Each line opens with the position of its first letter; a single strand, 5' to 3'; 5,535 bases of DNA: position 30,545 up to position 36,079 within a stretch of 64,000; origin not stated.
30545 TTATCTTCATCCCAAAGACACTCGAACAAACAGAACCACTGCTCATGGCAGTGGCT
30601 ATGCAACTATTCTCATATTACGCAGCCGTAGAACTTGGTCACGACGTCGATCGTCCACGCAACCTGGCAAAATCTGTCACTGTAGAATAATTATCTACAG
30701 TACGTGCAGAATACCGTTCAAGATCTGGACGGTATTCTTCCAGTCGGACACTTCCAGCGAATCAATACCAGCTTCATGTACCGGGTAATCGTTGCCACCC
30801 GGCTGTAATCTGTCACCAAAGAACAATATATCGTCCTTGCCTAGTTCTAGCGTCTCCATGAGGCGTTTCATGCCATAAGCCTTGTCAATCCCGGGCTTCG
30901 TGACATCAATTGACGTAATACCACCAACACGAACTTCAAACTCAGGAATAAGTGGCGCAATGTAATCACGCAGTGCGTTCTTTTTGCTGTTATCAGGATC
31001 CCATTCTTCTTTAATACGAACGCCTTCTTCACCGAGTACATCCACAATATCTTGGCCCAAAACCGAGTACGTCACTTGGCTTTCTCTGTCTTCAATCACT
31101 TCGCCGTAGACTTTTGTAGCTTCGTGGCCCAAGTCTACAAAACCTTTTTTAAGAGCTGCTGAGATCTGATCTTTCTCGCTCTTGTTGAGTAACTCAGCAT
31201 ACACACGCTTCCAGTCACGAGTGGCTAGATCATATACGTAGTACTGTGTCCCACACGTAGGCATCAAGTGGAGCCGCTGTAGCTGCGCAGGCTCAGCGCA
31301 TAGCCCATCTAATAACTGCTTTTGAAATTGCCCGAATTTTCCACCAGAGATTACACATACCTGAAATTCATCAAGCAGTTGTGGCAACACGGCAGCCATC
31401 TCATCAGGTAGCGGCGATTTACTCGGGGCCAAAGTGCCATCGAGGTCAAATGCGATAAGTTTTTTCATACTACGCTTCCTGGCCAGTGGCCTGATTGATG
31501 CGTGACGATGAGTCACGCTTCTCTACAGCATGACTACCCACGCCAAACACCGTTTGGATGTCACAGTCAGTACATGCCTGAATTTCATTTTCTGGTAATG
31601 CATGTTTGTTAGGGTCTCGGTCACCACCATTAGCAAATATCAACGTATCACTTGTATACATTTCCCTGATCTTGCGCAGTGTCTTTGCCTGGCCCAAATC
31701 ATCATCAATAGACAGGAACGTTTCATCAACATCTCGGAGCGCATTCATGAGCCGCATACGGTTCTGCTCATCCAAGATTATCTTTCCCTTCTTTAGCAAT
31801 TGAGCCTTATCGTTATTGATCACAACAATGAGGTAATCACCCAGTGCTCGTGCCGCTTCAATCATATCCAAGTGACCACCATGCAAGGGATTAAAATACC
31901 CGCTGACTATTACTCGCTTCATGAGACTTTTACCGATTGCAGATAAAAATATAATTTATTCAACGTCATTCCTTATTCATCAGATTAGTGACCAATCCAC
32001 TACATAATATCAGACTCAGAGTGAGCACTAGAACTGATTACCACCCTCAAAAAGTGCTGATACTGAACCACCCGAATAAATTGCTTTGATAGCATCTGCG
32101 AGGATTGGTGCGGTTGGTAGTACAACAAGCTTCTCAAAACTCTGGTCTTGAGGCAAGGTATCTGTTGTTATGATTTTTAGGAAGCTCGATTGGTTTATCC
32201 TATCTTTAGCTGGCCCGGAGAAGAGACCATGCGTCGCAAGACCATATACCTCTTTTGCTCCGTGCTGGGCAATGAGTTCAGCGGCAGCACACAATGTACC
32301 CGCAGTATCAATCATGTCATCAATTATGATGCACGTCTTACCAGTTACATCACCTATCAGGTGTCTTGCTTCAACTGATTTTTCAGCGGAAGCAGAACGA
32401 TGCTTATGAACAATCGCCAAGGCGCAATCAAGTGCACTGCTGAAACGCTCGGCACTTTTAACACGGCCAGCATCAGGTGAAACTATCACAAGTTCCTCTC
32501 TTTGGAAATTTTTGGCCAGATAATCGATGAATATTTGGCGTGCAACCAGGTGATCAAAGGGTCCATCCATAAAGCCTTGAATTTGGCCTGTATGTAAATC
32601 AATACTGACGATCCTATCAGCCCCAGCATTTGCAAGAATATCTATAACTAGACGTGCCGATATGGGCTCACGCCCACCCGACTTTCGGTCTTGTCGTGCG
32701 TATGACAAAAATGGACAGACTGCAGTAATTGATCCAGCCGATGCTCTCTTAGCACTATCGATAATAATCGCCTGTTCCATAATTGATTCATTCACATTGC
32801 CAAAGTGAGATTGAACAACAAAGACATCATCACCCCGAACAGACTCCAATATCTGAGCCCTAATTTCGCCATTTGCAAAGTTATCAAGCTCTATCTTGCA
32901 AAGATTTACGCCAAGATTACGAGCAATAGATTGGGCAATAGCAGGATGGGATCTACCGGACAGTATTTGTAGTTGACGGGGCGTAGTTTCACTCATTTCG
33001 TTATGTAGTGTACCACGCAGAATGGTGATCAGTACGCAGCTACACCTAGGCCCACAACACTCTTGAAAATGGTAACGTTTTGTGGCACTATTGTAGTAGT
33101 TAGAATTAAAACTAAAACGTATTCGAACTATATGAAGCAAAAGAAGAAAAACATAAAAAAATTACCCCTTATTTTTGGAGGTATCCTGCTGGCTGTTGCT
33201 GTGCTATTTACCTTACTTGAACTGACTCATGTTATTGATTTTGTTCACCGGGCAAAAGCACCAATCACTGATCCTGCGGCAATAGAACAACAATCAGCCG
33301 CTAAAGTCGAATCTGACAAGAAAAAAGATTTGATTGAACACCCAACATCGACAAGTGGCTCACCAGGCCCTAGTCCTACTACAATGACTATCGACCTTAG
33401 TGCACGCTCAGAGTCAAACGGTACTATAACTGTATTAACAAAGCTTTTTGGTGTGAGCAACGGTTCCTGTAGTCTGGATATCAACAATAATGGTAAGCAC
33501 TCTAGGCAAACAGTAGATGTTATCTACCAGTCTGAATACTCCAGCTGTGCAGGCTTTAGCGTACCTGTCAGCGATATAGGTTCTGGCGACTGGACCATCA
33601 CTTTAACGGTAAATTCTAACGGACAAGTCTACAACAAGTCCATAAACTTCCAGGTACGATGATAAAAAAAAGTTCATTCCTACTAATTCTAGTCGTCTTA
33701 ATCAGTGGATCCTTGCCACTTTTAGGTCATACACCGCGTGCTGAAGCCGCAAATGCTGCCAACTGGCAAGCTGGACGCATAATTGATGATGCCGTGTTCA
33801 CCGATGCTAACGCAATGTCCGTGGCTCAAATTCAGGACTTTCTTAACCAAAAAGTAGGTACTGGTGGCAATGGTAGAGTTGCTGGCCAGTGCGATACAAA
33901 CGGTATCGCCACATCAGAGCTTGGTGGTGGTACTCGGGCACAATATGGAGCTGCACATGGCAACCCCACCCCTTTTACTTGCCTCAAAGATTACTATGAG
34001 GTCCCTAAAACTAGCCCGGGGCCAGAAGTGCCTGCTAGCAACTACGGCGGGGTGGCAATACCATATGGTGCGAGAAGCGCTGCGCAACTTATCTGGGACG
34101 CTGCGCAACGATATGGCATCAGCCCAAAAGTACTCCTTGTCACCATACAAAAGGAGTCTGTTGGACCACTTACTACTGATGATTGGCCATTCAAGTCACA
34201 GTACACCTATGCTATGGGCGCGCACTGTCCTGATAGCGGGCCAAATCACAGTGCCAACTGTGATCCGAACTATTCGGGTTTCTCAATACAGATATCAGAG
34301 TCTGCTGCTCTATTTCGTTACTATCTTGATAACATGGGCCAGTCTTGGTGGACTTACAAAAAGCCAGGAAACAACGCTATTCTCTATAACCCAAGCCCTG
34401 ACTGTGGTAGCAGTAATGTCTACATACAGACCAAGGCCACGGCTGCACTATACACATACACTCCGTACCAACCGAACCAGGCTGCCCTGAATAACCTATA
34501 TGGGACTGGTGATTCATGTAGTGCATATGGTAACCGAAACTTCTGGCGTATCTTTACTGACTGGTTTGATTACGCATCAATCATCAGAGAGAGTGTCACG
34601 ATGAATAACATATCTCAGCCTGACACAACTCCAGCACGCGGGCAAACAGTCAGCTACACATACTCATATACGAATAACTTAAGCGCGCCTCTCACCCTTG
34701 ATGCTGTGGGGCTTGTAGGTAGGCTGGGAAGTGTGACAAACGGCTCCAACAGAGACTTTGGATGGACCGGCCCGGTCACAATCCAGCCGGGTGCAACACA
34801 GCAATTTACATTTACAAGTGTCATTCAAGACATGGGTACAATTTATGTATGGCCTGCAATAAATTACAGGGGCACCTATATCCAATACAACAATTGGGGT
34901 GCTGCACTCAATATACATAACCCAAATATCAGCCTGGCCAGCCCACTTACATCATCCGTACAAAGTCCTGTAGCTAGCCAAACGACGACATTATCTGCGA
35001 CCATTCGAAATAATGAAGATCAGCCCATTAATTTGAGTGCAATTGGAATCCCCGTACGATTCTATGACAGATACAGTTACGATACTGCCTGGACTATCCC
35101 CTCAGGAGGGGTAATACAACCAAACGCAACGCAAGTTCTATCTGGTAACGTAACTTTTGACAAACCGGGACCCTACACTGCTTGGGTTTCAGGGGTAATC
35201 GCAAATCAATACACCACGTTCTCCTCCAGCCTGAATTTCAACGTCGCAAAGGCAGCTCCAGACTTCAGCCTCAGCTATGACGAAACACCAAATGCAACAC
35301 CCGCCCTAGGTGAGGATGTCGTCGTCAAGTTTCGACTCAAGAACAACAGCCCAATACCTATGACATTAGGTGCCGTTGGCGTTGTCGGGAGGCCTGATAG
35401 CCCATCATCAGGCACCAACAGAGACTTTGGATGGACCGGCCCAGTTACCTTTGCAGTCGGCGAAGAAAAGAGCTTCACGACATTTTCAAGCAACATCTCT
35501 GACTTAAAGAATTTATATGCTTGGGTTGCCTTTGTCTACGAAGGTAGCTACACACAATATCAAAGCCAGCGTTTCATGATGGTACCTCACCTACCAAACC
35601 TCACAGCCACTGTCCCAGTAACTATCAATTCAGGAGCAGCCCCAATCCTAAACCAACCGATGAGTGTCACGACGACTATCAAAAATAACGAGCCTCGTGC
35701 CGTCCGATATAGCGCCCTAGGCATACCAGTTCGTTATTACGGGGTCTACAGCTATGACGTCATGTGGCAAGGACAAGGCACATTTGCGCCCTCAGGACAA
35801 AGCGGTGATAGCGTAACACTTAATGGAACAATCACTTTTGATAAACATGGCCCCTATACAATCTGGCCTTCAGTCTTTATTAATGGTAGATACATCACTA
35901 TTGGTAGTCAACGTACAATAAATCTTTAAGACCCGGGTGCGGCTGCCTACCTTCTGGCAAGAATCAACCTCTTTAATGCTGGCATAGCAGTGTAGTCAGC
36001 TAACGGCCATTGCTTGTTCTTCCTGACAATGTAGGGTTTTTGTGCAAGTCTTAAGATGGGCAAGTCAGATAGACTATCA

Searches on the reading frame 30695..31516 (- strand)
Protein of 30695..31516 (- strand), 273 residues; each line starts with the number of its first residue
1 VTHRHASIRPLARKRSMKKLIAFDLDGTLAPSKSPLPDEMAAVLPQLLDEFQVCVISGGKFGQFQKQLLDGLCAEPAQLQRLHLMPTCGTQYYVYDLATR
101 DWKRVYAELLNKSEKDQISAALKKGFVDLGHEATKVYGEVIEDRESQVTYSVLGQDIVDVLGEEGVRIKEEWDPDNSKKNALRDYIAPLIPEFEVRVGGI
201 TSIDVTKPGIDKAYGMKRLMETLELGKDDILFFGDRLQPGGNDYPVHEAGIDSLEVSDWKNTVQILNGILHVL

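Call 3: search_protein_families(library=pfam, proteins=[window:30695-31516:-], max_evalue=0.01)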
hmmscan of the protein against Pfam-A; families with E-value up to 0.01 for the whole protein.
window:30695-31516:- (273 aa): 3 families
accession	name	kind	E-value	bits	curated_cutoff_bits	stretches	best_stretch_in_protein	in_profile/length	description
PF08282.18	Hydrolase_3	-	8.5e-10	39.2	20.9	1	21-236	1-212/255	haloacid dehalogenase-like hydrolase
PF03332.19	PMM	-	3e-08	34.2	22.4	1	193-270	144-219/221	Eukaryotic phosphomannomutase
PF00702.32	Hydrolase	-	0.00014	22.8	26.4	1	19-237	2-181/191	haloacid dehalogenase-like hydrolase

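Call 4: search_protein_families(library=ncbifam, proteins=[window:30695-31516:-], max_evalue=0.01)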
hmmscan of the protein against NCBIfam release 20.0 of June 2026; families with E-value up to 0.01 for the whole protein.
window:30695-31516:- (273 aa): 5 families
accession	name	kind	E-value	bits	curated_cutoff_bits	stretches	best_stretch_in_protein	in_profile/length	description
TIGR01484.1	HAD-SF-IIB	subfamily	1.8e-23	83.8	41.8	1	20-253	1-218/221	HAD-IIB family hydrolase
TIGR00099.1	Cof-subfamily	subfamily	1.4e-10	41.2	137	1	20-236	1-213/256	Cof-type HAD-IIB family hydrolase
NF045966.1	YcsE_rel_Pase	equivalog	0.00013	21.6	220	0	18-57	2-42/265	YcsE-related riboflavin metabolism phosphatase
TIGR01487.1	Pglycolate_arch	equivalog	0.00047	20.1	122.75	0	201-245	137-177/215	phosphoglycolate phosphatase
NF002245.0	PRK01158.1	equivalog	0.0007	19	198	0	202-245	148-187/233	phosphoglycolate phosphatase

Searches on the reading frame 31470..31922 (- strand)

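Call 3: search_protein_families(library=pfam, proteins=[window:31470-31922:-], max_evalue=0.01)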
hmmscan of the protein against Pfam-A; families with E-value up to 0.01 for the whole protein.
window:31470-31922:- (150 aa): 1 family
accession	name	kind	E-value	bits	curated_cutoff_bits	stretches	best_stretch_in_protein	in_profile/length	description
PF01467.32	CTP_transf_like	-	4.9e-13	49.9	21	1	6-101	2-89/133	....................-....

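Call 4: search_protein_families(library=ncbifam, proteins=[window:31470-31922:-], max_evalue=0.01)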
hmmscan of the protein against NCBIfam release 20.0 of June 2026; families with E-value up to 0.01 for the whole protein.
window:31470-31922:- (150 aa): 16 families
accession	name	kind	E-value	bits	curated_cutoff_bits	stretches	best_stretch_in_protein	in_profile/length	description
TIGR00125.1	cyt_tran_rel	domain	1.3e-15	57.3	27.7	1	3-67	1-64/65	adenylyltransferase/cytidyltransferase family protein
TIGR02199.1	rfaE_dom_II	equivalog_domain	1.3e-12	47.7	181.5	1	4-73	14-85/144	D-glycero-beta-D-manno-heptose 1-phosphate adenylyltransferase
TIGR01518.1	g3p_cytidyltrns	equivalog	6.8e-11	42.4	165.4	1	4-69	1-66/125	glycerol-3-phosphate cytidylyltransferase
NF008454.0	PRK11316.1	equivalog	1.1e-10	40.7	521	1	4-78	343-418/475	bifunctional D-glycero-beta-D-manno-heptose-7-phosphate kinase/D-glycero-beta-D-manno-heptose 1-phosphate adenylyltransferase HldE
NF001985.0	PRK00777.1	subfamily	1.3e-07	31.9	104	1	1-80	4-88/157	pantetheine-phosphate adenylyltransferase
TIGR01510.1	coaD_prev_kdtB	equivalog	3.3e-07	30.5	103.3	1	4-59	2-52/155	pantetheine-phosphate adenylyltransferase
NF005518.0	PRK07143.1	equivalog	2.6e-06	27.1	232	1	2-88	16-105/281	hypothetical protein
TIGR01526.1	nadR_NMN_Atrans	equivalog_domain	8.9e-06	25.1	341.15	1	4-66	4-64/325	nicotinamide-nucleotide adenylyltransferase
NF005988.0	PRK08099.1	equivalog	8.2e-05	21.9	201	1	3-41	66-104/411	multifunctional transcriptional regulator/nicotinamide-nucleotide adenylyltransferase/ribosylnicotinamide kinase NadR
NF002250.0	PRK01170.1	subfamily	0.00012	21.7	489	1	2-83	1-84/322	bifunctional pantetheine-phosphate adenylyltransferase/NTP phosphatase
NF045965.1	RibF_rel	equivalog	0.00016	21.2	200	1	2-69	13-87/279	FAD synthase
TIGR00482.1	TIGR00482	equivalog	0.00027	21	112.45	1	6-101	2-103/194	nicotinate (nicotinamide) nucleotide adenylyltransferase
NF000840.1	PRK00071.1-3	equivalog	0.00083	18.9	150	1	3-101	8-112/201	nicotinate-nucleotide adenylyltransferase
NF002243.0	PRK01153.1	subfamily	0.0012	18.5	127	1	3-41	2-40/175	nicotinamide-nucleotide adenylyltransferase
NF005519.0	PRK07152.1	equivalog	0.0034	16.4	315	1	1-62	1-62/361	nicotinate-nucleotide adenylyltransferase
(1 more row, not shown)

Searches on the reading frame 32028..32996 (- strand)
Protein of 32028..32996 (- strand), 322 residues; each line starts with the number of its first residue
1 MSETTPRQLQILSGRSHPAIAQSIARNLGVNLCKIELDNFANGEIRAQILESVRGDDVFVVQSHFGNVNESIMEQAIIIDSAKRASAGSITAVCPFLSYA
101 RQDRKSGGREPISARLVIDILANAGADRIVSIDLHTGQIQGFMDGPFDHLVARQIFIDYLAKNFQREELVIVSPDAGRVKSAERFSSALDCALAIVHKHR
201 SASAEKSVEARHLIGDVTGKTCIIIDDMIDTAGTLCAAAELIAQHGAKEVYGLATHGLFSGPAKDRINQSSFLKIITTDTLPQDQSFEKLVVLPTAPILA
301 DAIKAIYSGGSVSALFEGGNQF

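Call 76: search_protein_families(library=ncbifam, proteins=[window:32028-32996:-], max_evalue=0.00001)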
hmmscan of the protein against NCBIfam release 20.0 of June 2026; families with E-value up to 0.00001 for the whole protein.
window:32028-32996:- (322 aa): 12 families
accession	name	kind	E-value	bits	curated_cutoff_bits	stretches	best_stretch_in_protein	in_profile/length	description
NF002844.0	PRK03092.1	equivalog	1.8e-127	425.1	438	1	3-318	6-324/326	ribose-phosphate diphosphokinase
NF002320.0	PRK01259.1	subfamily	1.8e-109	366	297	1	7-317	5-315/316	ribose-phosphate diphosphokinase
TIGR01251.1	ribP_PPkin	subfamily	2.8e-105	351.6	113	1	10-317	2-309/309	ribose-phosphate diphosphokinase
NF002758.0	PRK02812.1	equivalog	9.8e-96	320.7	518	1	5-316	18-329/330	ribose-phosphate pyrophosphokinase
NF002618.0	PRK02269.1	equivalog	3.4e-95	319.3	460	1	7-318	4-318/321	ribose-phosphate diphosphokinase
NF003428.0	PRK04923.1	equivalog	6.8e-81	271.9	536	1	7-316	5-317/319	ribose-phosphate diphosphokinase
NF002686.0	PRK02458.1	equivalog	1.1e-80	271.6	506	1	6-317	7-317/323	ribose-phosphate diphosphokinase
NF001815.0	PRK00553.1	equivalog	4.4e-77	259.4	484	1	19-317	20-322/332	ribose-phosphate pyrophosphokinase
NF002095.0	PRK00934.1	equivalog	3.8e-59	200.2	296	1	10-286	2-272/287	ribose-phosphate diphosphokinase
NF005299.0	PRK06827.1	subfamily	4.1e-42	144.3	327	1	34-317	57-369/383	phosphoribosylpyrophosphate synthetase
NF005537.0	PRK07199.1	subfamily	2.2e-37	128.7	322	1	16-283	10-275/301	ribose-phosphate diphosphokinase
NF002620.0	PRK02277.1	subfamily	8.3e-06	25.6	115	0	154-250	74-172/201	orotate phosphoribosyltransferase-like protein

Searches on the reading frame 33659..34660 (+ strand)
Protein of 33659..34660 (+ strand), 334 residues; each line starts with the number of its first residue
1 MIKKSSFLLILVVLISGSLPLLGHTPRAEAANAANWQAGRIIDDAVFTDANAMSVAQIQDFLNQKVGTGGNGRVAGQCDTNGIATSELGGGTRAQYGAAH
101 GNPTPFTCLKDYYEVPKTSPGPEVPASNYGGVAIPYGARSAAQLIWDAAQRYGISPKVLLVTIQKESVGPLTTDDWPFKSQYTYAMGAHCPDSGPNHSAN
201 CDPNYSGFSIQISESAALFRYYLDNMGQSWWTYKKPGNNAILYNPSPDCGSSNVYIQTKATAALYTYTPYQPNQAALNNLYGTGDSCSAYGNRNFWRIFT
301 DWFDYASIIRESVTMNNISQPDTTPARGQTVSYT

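Call 62: predict_structure(alignment_id=A2)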
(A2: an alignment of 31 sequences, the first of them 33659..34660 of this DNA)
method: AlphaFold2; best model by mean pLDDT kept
length: 334 residues; sequences in the alignment: 31
mean_pLDDT: 84.0   pTM: 0.78
mean pLDDT of the five models: 84.0, 82.3, 80.7, 79.9, 77.0
residues with pLDDT >= 90: 173; 70-90: 97; 50-70: 51; < 50: 13
segments of 3 or more residues with pLDDT < 50: 18-30
pLDDT, mean of each block of 10 residues (from residue 1): 66 59 40 76 93 97 84 79 89 92 92 94 93 96 98 98 85 90 90 71 94 97 96 96 88 95 94 79 71 87 68 58 72 63
secondary structure, 60 per line:
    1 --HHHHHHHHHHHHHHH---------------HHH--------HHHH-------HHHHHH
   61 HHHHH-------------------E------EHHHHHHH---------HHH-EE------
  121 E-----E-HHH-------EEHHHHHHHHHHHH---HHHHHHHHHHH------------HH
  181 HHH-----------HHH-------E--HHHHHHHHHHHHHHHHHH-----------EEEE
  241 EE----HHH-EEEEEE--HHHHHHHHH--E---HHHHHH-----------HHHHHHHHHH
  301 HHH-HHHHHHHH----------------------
elements in order: H3-17 H44-47 H55-65 H93-99 H141-152 H156-166 H179-183 H208-225 E237-242 E251-256 H259-267 H274-279 H291-303 H305-312

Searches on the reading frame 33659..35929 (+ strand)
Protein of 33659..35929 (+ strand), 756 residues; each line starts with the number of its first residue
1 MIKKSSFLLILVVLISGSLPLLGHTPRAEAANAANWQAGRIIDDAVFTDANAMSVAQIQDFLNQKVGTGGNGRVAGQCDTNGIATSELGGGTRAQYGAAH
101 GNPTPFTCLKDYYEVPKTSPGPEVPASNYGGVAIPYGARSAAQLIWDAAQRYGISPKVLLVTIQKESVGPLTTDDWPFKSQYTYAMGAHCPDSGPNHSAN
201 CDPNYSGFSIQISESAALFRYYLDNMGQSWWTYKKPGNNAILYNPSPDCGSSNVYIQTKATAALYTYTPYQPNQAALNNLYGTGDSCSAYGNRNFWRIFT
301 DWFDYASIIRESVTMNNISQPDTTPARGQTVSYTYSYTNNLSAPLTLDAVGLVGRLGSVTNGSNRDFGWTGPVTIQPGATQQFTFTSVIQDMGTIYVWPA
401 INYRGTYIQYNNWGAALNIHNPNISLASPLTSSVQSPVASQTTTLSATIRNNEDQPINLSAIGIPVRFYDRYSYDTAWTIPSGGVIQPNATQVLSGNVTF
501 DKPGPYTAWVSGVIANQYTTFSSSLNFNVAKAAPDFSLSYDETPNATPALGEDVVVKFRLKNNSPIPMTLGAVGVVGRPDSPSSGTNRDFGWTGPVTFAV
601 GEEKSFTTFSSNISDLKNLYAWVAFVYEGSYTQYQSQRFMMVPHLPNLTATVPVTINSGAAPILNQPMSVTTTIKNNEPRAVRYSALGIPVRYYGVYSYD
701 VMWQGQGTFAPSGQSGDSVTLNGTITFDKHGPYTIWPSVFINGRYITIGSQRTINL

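Call 3: search_protein_families(library=pfam, proteins=[window:33659-35929:+], max_evalue=0.01)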
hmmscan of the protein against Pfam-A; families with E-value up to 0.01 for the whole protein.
window:33659-35929:+ (756 aa): 1 family
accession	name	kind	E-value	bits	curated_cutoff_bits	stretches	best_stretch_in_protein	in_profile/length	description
PF00927.28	Transglut_C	-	0.00011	22.7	26.6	0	435-514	9-89/106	Transglutaminase family, C-terminal ig like domain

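Call 4: search_protein_families(library=ncbifam, proteins=[window:33659-35929:+], max_evalue=0.01)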
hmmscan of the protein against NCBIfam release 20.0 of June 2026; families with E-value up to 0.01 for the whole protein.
window:33659-35929:+ (756 aa): 0 families

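Call 55: search_solved_structures(query=window:33659-35929:+, max_evalue=1)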
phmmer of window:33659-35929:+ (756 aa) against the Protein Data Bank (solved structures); distinct sequences matched with E-value up to 1: 18.
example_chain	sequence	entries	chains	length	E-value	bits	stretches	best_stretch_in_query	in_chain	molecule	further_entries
2nyl_C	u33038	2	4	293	0.016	16.6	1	276-308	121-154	Serine/threonine-protein phosphatase 2A catalytic subunit alpha isoform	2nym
3p71_C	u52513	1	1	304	0.017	16.5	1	276-308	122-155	Serine/threonine-protein phosphatase 2A catalytic subunit alpha isoform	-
2ie4_C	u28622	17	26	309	0.017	16.5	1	276-308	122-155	Serine/threonine-protein phosphatase 2A catalytic subunit alpha isoform | PP2A-C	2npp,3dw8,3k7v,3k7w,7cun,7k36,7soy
2ie3_C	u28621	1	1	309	0.017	16.5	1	276-308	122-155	Serine/threonine-protein phosphatase 2A catalytic subunit alpha isoform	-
3c5w_C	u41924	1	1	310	0.018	16.5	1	276-308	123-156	PP2A C subunit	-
4i5l_C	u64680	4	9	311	0.018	16.5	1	276-308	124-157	Serine/threonine-protein phosphatase 2A catalytic subunit alpha isoform, PP2A-alpha | Serine/threonine-protein phosphatase 2A catalytic subunit alpha isoform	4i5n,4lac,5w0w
8so0_C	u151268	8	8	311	0.018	16.5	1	276-308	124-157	Serine/threonine-protein phosphatase 2A catalytic subunit alpha isoform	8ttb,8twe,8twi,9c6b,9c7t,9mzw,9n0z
4iyp_C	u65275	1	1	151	0.018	16.5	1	276-305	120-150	Serine/threonine-protein phosphatase 2A catalytic subunit alpha isoform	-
6nts_C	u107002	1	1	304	0.019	16.4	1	276-308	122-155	Serine/threonine-protein phosphatase 2A catalytic subunit alpha isoform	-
2iae_C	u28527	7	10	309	0.019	16.4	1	276-308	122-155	Serine/threonine-protein phosphatase 2A catalytic subunit alpha isoform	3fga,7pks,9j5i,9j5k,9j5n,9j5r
8rbx_q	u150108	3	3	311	0.019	16.4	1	276-308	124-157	Serine/threonine-protein phosphatase 2A catalytic subunit alpha isoform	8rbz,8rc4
8uo5_C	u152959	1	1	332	0.019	16.4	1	276-308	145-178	Serine/threonine-protein phosphatase 2A catalytic subunit alpha isoform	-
8uwb_C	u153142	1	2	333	0.019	16.4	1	276-308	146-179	Serine/threonine-protein phosphatase 2A 65 kDa regulatory subunit A alpha isoform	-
9o04_D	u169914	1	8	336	0.02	16.3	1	276-308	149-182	Serine/threonine-protein phosphatase 2A catalytic subunit alpha isoform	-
8pq7_A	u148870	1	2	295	0.24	12.7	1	275-311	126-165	Serine/threonine-protein phosphatase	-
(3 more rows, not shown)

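Call 57: find_homologous_proteins(query=window:33659-35929:+, max_evalue=0.00001)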
Query window:33659-35929:+ (756 aa): 3938 proteins with E <= 0.00001 among 8000 candidates; the best 120 are listed.
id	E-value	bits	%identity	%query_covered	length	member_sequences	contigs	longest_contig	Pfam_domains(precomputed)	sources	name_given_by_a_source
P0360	0.0e+0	1739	100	100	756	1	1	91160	-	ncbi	-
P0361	0.0e+0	1155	67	100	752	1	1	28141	-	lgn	-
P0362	0.0e+0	1143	66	100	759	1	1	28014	-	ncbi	-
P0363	0.0e+0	1121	64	100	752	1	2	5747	PF00927.29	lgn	-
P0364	0.0e+0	1077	64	100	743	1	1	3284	-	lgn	-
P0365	0.0e+0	1077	62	100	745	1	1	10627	-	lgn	-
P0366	0.0e+0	1067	63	100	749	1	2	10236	-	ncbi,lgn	-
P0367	0.0e+0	1059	61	99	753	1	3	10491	-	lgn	-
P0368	0.0e+0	1056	62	100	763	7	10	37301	PF00927.29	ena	-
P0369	0.0e+0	1024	61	97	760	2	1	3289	-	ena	-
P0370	6.7e-290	982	57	100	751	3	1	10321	-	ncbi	-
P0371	8.0e-279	945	58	100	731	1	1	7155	PF00927.29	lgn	-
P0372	2.4e-270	917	56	100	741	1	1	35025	-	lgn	-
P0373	9.3e-261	885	55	100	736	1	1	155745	-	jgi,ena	-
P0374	3.1e-260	884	47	99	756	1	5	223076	-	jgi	jgi:hypothetical protein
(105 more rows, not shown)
